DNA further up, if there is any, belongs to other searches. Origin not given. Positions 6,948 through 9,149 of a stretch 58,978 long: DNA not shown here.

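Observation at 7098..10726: Carrier-protein-fused AAE3/oxalate-ligase-like adenylase coupled to an Oxc/HACL/ALS-fold ThDP enzyme inside a glycan locus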

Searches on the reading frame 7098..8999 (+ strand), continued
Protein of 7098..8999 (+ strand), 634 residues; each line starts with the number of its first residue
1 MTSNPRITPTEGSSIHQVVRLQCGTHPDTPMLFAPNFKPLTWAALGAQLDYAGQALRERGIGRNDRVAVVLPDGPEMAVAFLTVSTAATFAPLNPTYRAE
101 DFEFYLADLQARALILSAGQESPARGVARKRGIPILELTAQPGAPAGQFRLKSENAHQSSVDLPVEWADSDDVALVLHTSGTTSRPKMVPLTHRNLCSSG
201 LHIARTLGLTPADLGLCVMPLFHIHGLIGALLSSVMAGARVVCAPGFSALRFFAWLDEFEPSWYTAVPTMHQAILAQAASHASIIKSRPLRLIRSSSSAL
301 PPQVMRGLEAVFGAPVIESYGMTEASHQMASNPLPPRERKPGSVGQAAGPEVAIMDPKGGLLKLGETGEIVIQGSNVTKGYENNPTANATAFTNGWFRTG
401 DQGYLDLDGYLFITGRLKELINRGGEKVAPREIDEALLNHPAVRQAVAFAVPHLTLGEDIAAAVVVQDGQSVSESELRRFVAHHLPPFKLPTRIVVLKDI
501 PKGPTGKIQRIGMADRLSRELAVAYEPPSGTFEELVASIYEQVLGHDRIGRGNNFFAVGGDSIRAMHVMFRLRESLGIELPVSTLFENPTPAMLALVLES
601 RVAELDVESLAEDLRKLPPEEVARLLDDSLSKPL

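Call 14: find_related_loci(query=A1, collection=genome_contigs, flank=10000)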
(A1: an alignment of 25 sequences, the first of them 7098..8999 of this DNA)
Query A1 (634 aa) in genome_contigs; peptide patterns used: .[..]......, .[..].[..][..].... (x = any residue, [..] = any of these).
600 stretches matched a pattern (row limit reached: there are more); 594 encode a relative of the query (tblastn E <= 1e-3); the best 80 are kept; 80 distinct loci.
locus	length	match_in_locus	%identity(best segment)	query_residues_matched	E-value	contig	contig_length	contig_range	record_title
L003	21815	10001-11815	57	13-620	0e+0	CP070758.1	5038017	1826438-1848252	MAG: Gemmatimonadota bacterium isolate bin29 chromosome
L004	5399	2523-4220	60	27-587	0e+0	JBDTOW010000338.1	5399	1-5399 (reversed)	MAG: Verrucomicrobiota bacterium isolate cluster3_bin.183 NODE_84526_length_5399_cov_4.763099, whole genome shotgun sequ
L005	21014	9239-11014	58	32-628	0e+0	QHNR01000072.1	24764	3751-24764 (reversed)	MAG: Verrucomicrobia bacterium isolate AV71 14_0903_13_30cm_scaffold_1417979_curated, whole genome shotgun sequence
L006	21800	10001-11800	54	14-624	0e+0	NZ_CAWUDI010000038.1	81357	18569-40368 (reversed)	Calothrix sp. CCY 0018 isolate Calothrix CCY 0018 NODE_39_length_81357_cov_143.788037, whole genome shotgun sequence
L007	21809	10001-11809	55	10-619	0e+0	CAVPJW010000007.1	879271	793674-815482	MAG: uncultured Acidobacteriota bacterium isolate MFD10007.bin.1.176 genome assembly, contig: contig_27258, whole genome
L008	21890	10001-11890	53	10-627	0e+0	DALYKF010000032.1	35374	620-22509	MAG TPA_asm: Coleofasciculaceae cyanobacterium CTOTU46641 NODE_37_length_35374_cov_18.819361, whole genome shotgun seque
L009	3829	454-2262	54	27-630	0e+0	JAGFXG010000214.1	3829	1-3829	MAG: Deltaproteobacteria bacterium isolate CTSoil_056 scaffold_53303, whole genome shotgun sequence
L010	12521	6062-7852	54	6-605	0e+0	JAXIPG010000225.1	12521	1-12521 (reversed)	MAG: Terrimicrobiaceae bacterium isolate Fractures_MAG_13 c_000000036030, whole genome shotgun sequence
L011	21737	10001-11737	58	14-590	0e+0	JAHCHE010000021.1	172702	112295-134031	MAG: Bryobacteraceae bacterium isolate TGS_ACI2 ACI2_21, whole genome shotgun sequence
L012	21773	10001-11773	56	11-600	0e+0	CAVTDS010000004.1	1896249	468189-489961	MAG: Bryobacterales bacterium isolate MFD01188.bin.2.44 genome assembly, contig: contig_14207, whole genome shotgun sequ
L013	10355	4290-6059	54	14-598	0e+0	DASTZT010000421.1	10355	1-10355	MAG TPA_asm: Ktedonobacteraceae bacterium isolate SMAG_U2476 k141_1017809, whole genome shotgun sequence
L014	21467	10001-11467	61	26-517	0e+0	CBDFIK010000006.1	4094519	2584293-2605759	MAG: Bryobacterales bacterium isolate ee5020dd-fb21-4a65-a252-f506cf0156f0 genome assembly, contig: contig_6, whole geno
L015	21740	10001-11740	54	13-595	0e+0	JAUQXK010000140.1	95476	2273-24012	MAG: Desulfobacterales bacterium isolate BIN27 contig_294538, whole genome shotgun sequence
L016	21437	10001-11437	64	34-517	0e+0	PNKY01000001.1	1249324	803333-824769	MAG: Rhodospirillum sp. isolate PB1.008 PB1_1000001_1249324, whole genome shotgun sequence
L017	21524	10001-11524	59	11-517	0e+0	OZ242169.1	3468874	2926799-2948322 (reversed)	MAG: Gammaproteobacteria bacterium isolate ff4940f8-66a3-454c-92a4-cb6e2abc23bc genome assembly, chromosome: 1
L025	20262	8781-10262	63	21-517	0e+0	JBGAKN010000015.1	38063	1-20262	MAG: Tagaea sp. isolate MAG_MBR_H10.16 MBRH10-16_opera_contig_3850, whole genome shotgun sequence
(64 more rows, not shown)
